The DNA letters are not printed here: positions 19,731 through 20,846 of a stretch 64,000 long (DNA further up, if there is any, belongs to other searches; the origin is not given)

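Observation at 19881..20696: Intact ORF encoding only the C-terminal ~270 aa of a type-2 isoleucyl-tRNA synthetase, fused behind purM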

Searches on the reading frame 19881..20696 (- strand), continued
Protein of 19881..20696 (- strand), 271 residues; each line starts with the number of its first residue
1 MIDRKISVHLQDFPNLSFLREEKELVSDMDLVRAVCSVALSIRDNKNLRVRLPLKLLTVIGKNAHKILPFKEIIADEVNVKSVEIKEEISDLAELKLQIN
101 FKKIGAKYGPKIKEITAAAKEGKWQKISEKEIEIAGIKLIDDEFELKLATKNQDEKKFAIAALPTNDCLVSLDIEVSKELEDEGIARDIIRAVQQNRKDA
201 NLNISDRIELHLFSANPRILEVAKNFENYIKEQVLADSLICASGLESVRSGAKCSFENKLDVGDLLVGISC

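Call 37: find_homologous_proteins(query=L085:7598-9994:+, max_evalue=1e-10)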
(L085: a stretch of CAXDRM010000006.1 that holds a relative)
Query L085:7598-9994:+ (799 aa): 8000 proteins with E <= 1e-10 among 8000 candidates; the best 120 are listed.
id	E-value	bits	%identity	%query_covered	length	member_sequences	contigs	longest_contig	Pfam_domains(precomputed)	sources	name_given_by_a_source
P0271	0.0e+0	1899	100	100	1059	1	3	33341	PF09334.18,PF08264.20,PF00133.29,PF19302.5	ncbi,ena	-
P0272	0.0e+0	1423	72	100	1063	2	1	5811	PF09334.18,PF08264.20,PF00133.29,PF19302.5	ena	-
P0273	0.0e+0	1392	72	100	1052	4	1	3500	PF09334.18,PF08264.20,PF00133.29,PF19302.5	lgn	-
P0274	0.0e+0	1392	73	100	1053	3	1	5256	PF09334.18,PF08264.20,PF00133.29,PF19302.5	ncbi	-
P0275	0.0e+0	1387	71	100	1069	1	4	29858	PF09334.18,PF08264.20,PF00133.29,PF19302.5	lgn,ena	-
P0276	0.0e+0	1385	70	100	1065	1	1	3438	PF09334.18,PF08264.20,PF00133.29,PF19302.5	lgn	-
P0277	0.0e+0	1327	69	100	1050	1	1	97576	PF09334.18,PF08264.20,PF00133.29,PF19302.5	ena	-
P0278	0.0e+0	1323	69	99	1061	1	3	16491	PF09334.18,PF08264.20,PF00133.29,PF19302.5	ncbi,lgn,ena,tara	tara:strand:- start:5445 stop:8630 length:3186 start_codon:yes stop_codon:yes gene_type:complete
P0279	0.0e+0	1299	66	100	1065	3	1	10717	PF09334.18,PF08264.20,PF00133.29,PF19302.5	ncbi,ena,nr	ncbi:MAG: isoleucine--tRNA ligase [Rickettsiales bacterium]|nr:isoleucine--tRNA ligase [Rickettsiale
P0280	0.0e+0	1293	67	99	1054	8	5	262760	PF09334.18,PF08264.20,PF00133.29,PF19302.5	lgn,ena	-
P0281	0.0e+0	1292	67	99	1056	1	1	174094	PF09334.18,PF08264.20,PF00133.29,PF19302.5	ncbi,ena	-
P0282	0.0e+0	1285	66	100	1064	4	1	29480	PF09334.18,PF08264.20,PF00133.29,PF19302.5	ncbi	-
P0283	0.0e+0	1282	67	99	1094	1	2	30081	PF09334.18,PF08264.20,PF00133.29,PF19302.5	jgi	jgi:isoleucyl-tRNA synthetase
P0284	0.0e+0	1281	66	100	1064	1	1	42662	PF09334.18,PF08264.20,PF00133.29,PF19302.5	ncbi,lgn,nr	ncbi:MAG: isoleucine--tRNA ligase [Rickettsiales bacterium]|nr:isoleucine--tRNA ligase [Rickettsiale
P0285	0.0e+0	1276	65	100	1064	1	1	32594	PF09334.18,PF08264.20,PF00133.29,PF19302.5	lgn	-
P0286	0.0e+0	1264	67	99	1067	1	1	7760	PF09334.18,PF08264.20,PF00133.29,PF19302.5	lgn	-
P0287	0.0e+0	1239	65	99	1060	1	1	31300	PF09334.18,PF08264.20,PF00133.29,PF19302.5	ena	-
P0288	0.0e+0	1236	64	100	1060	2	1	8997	PF09334.18,PF08264.20,PF00133.29,PF19302.5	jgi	jgi:isoleucyl-tRNA synthetase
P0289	0.0e+0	1235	64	99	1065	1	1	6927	PF09334.18,PF08264.20,PF00133.29,PF19302.5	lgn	-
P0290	0.0e+0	1234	65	99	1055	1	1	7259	PF09334.18,PF08264.20,PF00133.29,PF19302.5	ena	-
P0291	0.0e+0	1234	64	100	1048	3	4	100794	PF09334.18,PF08264.20,PF00133.29,PF19302.5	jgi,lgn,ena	jgi:isoleucyl-tRNA synthetase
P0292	0.0e+0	1233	65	99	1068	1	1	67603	PF09334.18,PF08264.20,PF00133.29,PF19302.5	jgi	jgi:isoleucyl-tRNA synthetase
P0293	0.0e+0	1233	64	100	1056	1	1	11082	PF09334.18,PF08264.20,PF00133.29,PF19302.5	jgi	jgi:isoleucyl-tRNA synthetase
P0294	0.0e+0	1232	64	100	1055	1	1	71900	PF09334.18,PF08264.20,PF00133.29,PF19302.5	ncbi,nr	ncbi:MAG: isoleucine--tRNA ligase [Rickettsiaceae bacterium]|nr:isoleucine--tRNA ligase [Rickettsiac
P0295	0.0e+0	1231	64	100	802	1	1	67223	PF09334.18,PF08264.20,PF00133.29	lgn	-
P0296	0.0e+0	1231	65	99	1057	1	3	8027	PF09334.18,PF08264.20,PF00133.29,PF19302.5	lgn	-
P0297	0.0e+0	1230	64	100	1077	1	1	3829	PF09334.18,PF08264.20,PF00133.29,PF19302.5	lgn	-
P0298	0.0e+0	1230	64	100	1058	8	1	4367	PF09334.18,PF08264.20,PF00133.29,PF19302.5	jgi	-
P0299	0.0e+0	1230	64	100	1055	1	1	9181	PF09334.18,PF08264.20,PF00133.29,PF19302.5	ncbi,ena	-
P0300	0.0e+0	1230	64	100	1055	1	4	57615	PF09334.18,PF08264.20,PF00133.29,PF19302.5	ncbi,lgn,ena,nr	ncbi:MAG: isoleucine--tRNA ligase [Rickettsiaceae bacterium]|nr:isoleucine--tRNA ligase [Rickettsiac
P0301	0.0e+0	1229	65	100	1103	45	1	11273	PF09334.18,PF08264.20,PF00133.29,PF19302.5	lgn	-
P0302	0.0e+0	1229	65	100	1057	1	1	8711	PF09334.18,PF08264.20,PF00133.29,PF19302.5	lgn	-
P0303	0.0e+0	1229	65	100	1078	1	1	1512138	PF09334.18,PF08264.20,PF00133.29,PF19302.5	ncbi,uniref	ncbi:isoleucine--tRNA ligase [Rickettsia endosymbiont of Lasioglossum villosulum]|uniref:isoleucine-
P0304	0.0e+0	1229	64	100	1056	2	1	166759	PF09334.18,PF08264.20,PF00133.29,PF19302.5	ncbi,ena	-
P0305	0.0e+0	1229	65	99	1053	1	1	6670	PF09334.18,PF08264.20,PF00133.29,PF19302.5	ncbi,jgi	jgi:isoleucyl-tRNA synthetase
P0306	0.0e+0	1229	64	100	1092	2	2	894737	PF09334.18,PF08264.20,PF00133.29,PF19302.5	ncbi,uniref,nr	ncbi:MAG TPA: isoleucine--tRNA ligase [Rickettsia endosymbiont of Proechinophthirus fluctus]|uniref:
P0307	0.0e+0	1229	64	100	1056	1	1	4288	PF09334.18,PF08264.20,PF00133.29,PF19302.5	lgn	-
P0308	0.0e+0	1229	64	100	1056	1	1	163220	PF09334.18,PF08264.20,PF00133.29,PF19302.5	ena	-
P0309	0.0e+0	1229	64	100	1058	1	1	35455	PF09334.18,PF08264.20,PF00133.29,PF19302.5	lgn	-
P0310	0.0e+0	1228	65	99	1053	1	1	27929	PF09334.18,PF08264.20,PF00133.29,PF19302.5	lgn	-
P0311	0.0e+0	1228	65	100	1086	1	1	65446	PF09334.18,PF08264.20,PF00133.29,PF19302.5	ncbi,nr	ncbi:MAG TPA: isoleucine--tRNA ligase [Rickettsia endosymbiont of Pyrocoelia pectoralis]|nr:isoleuci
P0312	0.0e+0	1228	65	99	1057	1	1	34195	PF09334.18,PF08264.20,PF00133.29,PF19302.5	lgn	-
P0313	0.0e+0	1227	64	99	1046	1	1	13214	PF09334.18,PF08264.20,PF00133.29,PF19302.5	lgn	-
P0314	0.0e+0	1227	64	100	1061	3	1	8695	PF09334.18,PF08264.20,PF00133.29,PF19302.5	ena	-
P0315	0.0e+0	1227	64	99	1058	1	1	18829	PF09334.18,PF08264.20,PF00133.29,PF19302.5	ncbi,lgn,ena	-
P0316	0.0e+0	1227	65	100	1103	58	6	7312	PF09334.18,PF08264.20,PF00133.29,PF19302.5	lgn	-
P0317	0.0e+0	1227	64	100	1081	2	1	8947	PF09334.18,PF08264.20,PF00133.29,PF19302.5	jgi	-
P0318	0.0e+0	1227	64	99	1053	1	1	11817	PF09334.18,PF08264.20,PF00133.29,PF19302.5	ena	-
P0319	0.0e+0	1227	64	100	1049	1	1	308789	PF09334.18,PF08264.20,PF00133.29,PF19302.5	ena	-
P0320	0.0e+0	1226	64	99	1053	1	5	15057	PF09334.18,PF08264.20,PF00133.29,PF19302.5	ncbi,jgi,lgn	ncbi:MAG: isoleucine-tRNA ligase [Pseudomonadota bacterium]|jgi:isoleucyl-tRNA synthetase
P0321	0.0e+0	1226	65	100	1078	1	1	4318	PF09334.18,PF08264.20,PF00133.29,PF19302.5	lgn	-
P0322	0.0e+0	1225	65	100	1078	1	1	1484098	PF09334.18,PF08264.20,PF00133.29,PF19302.5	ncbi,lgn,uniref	ncbi:isoleucine--tRNA ligase [Rickettsia endosymbiont of Seladonia tumulorum]|uniref:isoleucine--tRN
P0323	0.0e+0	1225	65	100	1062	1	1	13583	PF09334.18,PF08264.20,PF00133.29,PF19302.5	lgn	-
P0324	0.0e+0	1225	64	99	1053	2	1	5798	PF09334.18,PF08264.20,PF00133.29,PF19302.5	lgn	-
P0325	0.0e+0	1225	65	100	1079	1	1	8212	PF09334.18,PF08264.20,PF00133.29,PF19302.5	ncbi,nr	ncbi:MAG TPA: isoleucine--tRNA ligase [Rickettsia endosymbiont of Bembidion lapponicum]|nr:isoleucin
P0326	0.0e+0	1225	64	100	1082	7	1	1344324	PF09334.18,PF08264.20,PF00133.29,PF19302.5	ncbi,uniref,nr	ncbi:isoleucine--tRNA ligase [Rickettsia asiatica]|uniref:Isoleucine--tRNA ligase n=1 Tax=Rickettsia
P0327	0.0e+0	1225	64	100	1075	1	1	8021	PF09334.18,PF08264.20,PF00133.29,PF19302.5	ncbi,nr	ncbi:MAG TPA: isoleucine--tRNA ligase [Rickettsia endosymbiont of Diachasma alloeum]|nr:isoleucine--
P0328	0.0e+0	1225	65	100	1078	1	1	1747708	PF09334.18,PF08264.20,PF00133.29,PF19302.5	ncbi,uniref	ncbi:isoleucine--tRNA ligase [Rickettsia endosymbiont of Rhinocyllus conicus]|uniref:isoleucine--tRN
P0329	0.0e+0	1224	63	99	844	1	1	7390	PF09334.18,PF08264.20,PF00133.29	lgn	-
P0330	0.0e+0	1224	64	100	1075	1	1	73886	PF09334.18,PF08264.20,PF00133.29,PF19302.5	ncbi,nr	ncbi:MAG: isoleucine--tRNA ligase [Rickettsia endosymbiont of Graphium doson]|nr:isoleucine--tRNA li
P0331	0.0e+0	1224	65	99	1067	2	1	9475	PF09334.18,PF08264.20,PF00133.29,PF19302.5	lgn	-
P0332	0.0e+0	1224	64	100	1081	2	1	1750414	PF09334.18,PF08264.20,PF00133.29,PF19302.5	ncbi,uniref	ncbi:isoleucine--tRNA ligase [Rickettsia endosymbiont of Pantilius tunicatus]|uniref:isoleucine--tRN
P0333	0.0e+0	1224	63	100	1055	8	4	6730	PF09334.18,PF08264.20,PF00133.29,PF19302.5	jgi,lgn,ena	-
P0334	0.0e+0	1223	64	100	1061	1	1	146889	PF09334.18,PF08264.20,PF00133.29,PF19302.5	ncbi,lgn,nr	ncbi:MAG: isoleucine--tRNA ligase [Rickettsiales bacterium]|nr:isoleucine--tRNA ligase [Rickettsiale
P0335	0.0e+0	1223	64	100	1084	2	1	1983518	PF09334.18,PF08264.20,PF00133.29,PF19302.5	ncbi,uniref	ncbi:isoleucine--tRNA ligase [Rickettsia endosymbiont of Gonocerus acuteangulatus]|uniref:isoleucine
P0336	0.0e+0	1223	64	100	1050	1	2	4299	PF09334.18,PF08264.20,PF00133.29,PF19302.5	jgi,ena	-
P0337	0.0e+0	1223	63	100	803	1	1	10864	PF09334.18,PF08264.20,PF00133.29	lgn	-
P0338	0.0e+0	1222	64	100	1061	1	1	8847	PF09334.18,PF08264.20,PF00133.29,PF19302.5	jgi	-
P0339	0.0e+0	1222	64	100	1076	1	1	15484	PF09334.18,PF08264.20,PF00133.29,PF19302.5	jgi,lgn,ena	-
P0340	0.0e+0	1222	63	100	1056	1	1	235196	PF09334.18,PF08264.20,PF00133.29,PF19302.5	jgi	jgi:isoleucyl-tRNA synthetase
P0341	0.0e+0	1221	64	100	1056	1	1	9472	PF09334.18,PF08264.20,PF00133.29,PF19302.5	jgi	jgi:isoleucyl-tRNA synthetase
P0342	0.0e+0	1221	64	100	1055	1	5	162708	PF09334.18,PF08264.20,PF00133.29,PF19302.5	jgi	jgi:isoleucyl-tRNA synthetase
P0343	0.0e+0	1221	63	100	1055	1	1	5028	PF09334.18,PF08264.20,PF00133.29,PF19302.5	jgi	-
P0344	0.0e+0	1221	64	99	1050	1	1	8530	PF09334.18,PF08264.20,PF00133.29,PF19302.5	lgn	-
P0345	0.0e+0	1221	63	100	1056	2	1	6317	PF09334.18,PF08264.20,PF00133.29,PF19302.5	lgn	-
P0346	0.0e+0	1220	64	99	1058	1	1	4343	PF09334.18,PF08264.20,PF00133.29,PF19302.5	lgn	-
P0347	0.0e+0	1220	63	100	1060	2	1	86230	PF09334.18,PF08264.20,PF00133.29,PF19302.5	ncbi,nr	ncbi:MAG: isoleucine--tRNA ligase [Rickettsiaceae bacterium]|nr:isoleucine--tRNA ligase [Rickettsiac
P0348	0.0e+0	1220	64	100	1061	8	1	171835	PF09334.18,PF08264.20,PF00133.29,PF19302.5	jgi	-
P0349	0.0e+0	1220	63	100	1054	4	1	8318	PF09334.18,PF08264.20,PF00133.29,PF19302.5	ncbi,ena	-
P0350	0.0e+0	1220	63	100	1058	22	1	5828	PF09334.18,PF08264.20,PF00133.29,PF19302.5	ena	-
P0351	0.0e+0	1220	64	100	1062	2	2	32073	PF09334.18,PF08264.20,PF00133.29,PF19302.5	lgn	-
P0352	0.0e+0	1219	63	99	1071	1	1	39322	PF09334.18,PF08264.20,PF00133.29,PF19302.5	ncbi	-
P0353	0.0e+0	1219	64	99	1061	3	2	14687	PF09334.18,PF08264.20,PF00133.29,PF19302.5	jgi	-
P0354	0.0e+0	1219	64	100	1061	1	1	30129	PF09334.18,PF08264.20,PF00133.29,PF19302.5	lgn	-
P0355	0.0e+0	1219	63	100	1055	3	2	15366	PF09334.18,PF08264.20,PF00133.29,PF19302.5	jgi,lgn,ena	-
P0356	0.0e+0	1219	64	100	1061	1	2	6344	PF09334.18,PF08264.20,PF00133.29,PF19302.5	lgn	-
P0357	0.0e+0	1219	62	100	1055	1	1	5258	PF09334.18,PF08264.20,PF00133.29,PF19302.5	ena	-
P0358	0.0e+0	1219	64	100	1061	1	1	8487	PF09334.18,PF08264.20,PF00133.29,PF19302.5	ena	-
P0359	0.0e+0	1219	64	100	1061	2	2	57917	PF09334.18,PF08264.20,PF00133.29,PF19302.5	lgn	-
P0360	0.0e+0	1218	63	100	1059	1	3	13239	PF09334.18,PF08264.20,PF00133.29,PF19302.5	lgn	-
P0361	0.0e+0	1218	65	99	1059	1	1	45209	PF09334.18,PF08264.20,PF00133.29,PF19302.5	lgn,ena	-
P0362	0.0e+0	1218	64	99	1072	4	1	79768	PF09334.18,PF08264.20,PF00133.29,PF19302.5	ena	-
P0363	0.0e+0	1217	64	99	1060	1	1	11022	PF09334.18,PF08264.20,PF00133.29,PF19302.5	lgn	-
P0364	0.0e+0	1217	63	100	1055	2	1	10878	PF09334.18,PF08264.20,PF00133.29,PF19302.5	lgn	-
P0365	0.0e+0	1217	64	100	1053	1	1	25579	PF09334.18,PF08264.20,PF00133.29,PF19302.5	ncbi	-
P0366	0.0e+0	1217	63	100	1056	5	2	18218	PF09334.18,PF08264.20,PF00133.29,PF19302.5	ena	-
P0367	0.0e+0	1217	64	100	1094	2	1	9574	PF09334.18,PF08264.20,PF00133.29,PF19302.5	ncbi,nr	ncbi:MAG: isoleucine--tRNA ligase [Rickettsia endosymbiont of Ecitomorpha arachnoides]|nr:isoleucine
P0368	0.0e+0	1217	64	99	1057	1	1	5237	PF09334.18,PF08264.20,PF00133.29,PF19302.5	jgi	jgi:isoleucyl-tRNA synthetase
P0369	0.0e+0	1217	64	100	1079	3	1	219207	PF09334.18,PF08264.20,PF00133.29,PF19302.5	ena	-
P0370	0.0e+0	1216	63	100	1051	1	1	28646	PF09334.18,PF08264.20,PF00133.29,PF19302.5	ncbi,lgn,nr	ncbi:MAG: isoleucine--tRNA ligase [Rickettsiales bacterium]|nr:MAG: isoleucine--tRNA ligase [Rickett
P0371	0.0e+0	1216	63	100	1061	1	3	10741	PF09334.18,PF08264.20,PF00133.29,PF19302.5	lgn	-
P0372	0.0e+0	1216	63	100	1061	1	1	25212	PF09334.18,PF08264.20,PF00133.29,PF19302.5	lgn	-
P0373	0.0e+0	1216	63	100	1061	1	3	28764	PF09334.18,PF08264.20,PF00133.29,PF19302.5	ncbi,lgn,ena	-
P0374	0.0e+0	1216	64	100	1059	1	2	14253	PF09334.18,PF08264.20,PF00133.29,PF19302.5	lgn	-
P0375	0.0e+0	1216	64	99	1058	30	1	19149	PF09334.18,PF08264.20,PF00133.29,PF19302.5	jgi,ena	jgi:isoleucyl-tRNA synthetase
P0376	0.0e+0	1216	64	100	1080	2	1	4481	PF09334.18,PF08264.20,PF00133.29,PF19302.5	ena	-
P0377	0.0e+0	1216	63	100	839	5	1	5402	PF09334.18,PF08264.20,PF00133.29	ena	-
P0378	0.0e+0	1215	63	100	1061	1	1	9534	PF09334.18,PF08264.20,PF00133.29,PF19302.5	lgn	-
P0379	0.0e+0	1215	64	99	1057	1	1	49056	PF09334.18,PF08264.20,PF00133.29,PF19302.5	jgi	jgi:isoleucyl-tRNA synthetase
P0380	0.0e+0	1215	62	100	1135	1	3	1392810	PF09334.18,PF08264.20,PF00133.29,PF19302.5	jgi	jgi:isoleucyl-tRNA synthetase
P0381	0.0e+0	1214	64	100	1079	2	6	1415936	PF09334.18,PF08264.20,PF00133.29,PF19302.5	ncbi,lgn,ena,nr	ncbi:MAG: isoleucine--tRNA ligase [Rickettsia endosymbiont of Ixodes persulcatus]|nr:isoleucine--tRN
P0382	0.0e+0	1214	63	100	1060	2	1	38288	PF09334.18,PF08264.20,PF00133.29,PF19302.5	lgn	-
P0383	0.0e+0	1214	64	100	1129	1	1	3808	PF09334.18,PF08264.20,PF00133.29,PF19302.5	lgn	-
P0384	0.0e+0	1214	64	100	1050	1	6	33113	PF09334.18,PF08264.20,PF00133.29,PF19302.5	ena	-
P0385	0.0e+0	1214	64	99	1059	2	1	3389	PF09334.18,PF08264.20,PF00133.29,PF19302.5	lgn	-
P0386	0.0e+0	1212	63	99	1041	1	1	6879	PF09334.18,PF08264.20,PF00133.29,PF19302.5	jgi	jgi:isoleucyl-tRNA synthetase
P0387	0.0e+0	1212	64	100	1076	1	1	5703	PF09334.18,PF08264.20,PF00133.29,PF19302.5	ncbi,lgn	-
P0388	0.0e+0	1212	62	100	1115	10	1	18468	PF09334.18,PF08264.20,PF00133.29,PF19302.5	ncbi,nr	ncbi:MAG TPA: isoleucine--tRNA ligase [Rickettsia endosymbiont of Bembidion nr. Transversale]|nr:iso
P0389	0.0e+0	1212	63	100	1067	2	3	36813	PF09334.18,PF08264.20,PF00133.29,PF19302.5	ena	-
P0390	0.0e+0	1212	64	100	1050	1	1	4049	PF09334.18,PF08264.20,PF00133.29,PF19302.5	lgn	-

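Call 38: find_encoding_contigs(protein=P0295, flank=10000, max_places=3)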
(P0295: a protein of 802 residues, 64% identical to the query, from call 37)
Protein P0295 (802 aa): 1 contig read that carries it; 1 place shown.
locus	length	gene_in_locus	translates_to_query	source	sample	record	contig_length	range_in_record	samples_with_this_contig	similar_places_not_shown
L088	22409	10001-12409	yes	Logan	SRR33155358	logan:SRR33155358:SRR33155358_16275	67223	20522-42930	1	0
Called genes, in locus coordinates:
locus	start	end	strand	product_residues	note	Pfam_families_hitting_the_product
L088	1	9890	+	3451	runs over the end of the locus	PF08719:NADAR, PF04664:OGFr_N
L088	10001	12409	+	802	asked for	PF00133:tRNA-synt_1, PF09334:tRNA-synt_1g, PF08264:Anticodon_1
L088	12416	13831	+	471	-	PF00005:ABC_tran (faint), PF01926:MMR_HSR1, PF02421:FeoB_N, PF00009:GTP_EFTU, PF01926:MMR_HSR1, PF02421:FeoB_N, PF04548:AIG1 (weak), PF14714:KH_dom-like, +7 more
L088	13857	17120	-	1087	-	PF25596:CPSase_L_D1, PF02786:CPSase_L_D2, PF02787:CPSase_L_D3, PF25596:CPSase_L_D1, PF02222:ATP-grasp, PF02786:CPSase_L_D2, PF07478:Dala_Dala_lig_C, PF02142:MGS, +3 more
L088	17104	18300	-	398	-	PF00988:CPSase_sm_chain, PF00117:GATase, PF07722:Peptidase_C26 (faint)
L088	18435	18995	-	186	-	PF14352:DUF4402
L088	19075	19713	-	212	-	PF14352:DUF4402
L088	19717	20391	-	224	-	PF14352:DUF4402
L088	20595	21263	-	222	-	PF14352:DUF4402 (faint)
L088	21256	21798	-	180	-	PF14352:DUF4402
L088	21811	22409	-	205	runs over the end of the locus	-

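Call 39: find_encoding_contigs(protein=P0337, flank=10000, max_places=3)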
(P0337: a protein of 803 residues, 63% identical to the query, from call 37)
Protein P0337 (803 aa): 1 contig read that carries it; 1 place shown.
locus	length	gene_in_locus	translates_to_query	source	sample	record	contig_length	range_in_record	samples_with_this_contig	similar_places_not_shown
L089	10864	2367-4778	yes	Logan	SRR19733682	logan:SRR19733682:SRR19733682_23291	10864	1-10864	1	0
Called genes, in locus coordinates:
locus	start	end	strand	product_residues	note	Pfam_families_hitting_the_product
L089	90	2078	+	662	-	PF20980:lpg1496_N (faint)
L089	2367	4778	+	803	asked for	PF00133:tRNA-synt_1, PF09334:tRNA-synt_1g (weak), PF08264:Anticodon_1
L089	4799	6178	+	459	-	PF00005:ABC_tran (faint), PF00025:Arf (faint), PF01926:MMR_HSR1, PF02421:FeoB_N, PF00009:GTP_EFTU, PF01926:MMR_HSR1, PF02421:FeoB_N, PF14714:KH_dom-like, +8 more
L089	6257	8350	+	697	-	-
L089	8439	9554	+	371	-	-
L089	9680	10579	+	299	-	PF01040:UbiA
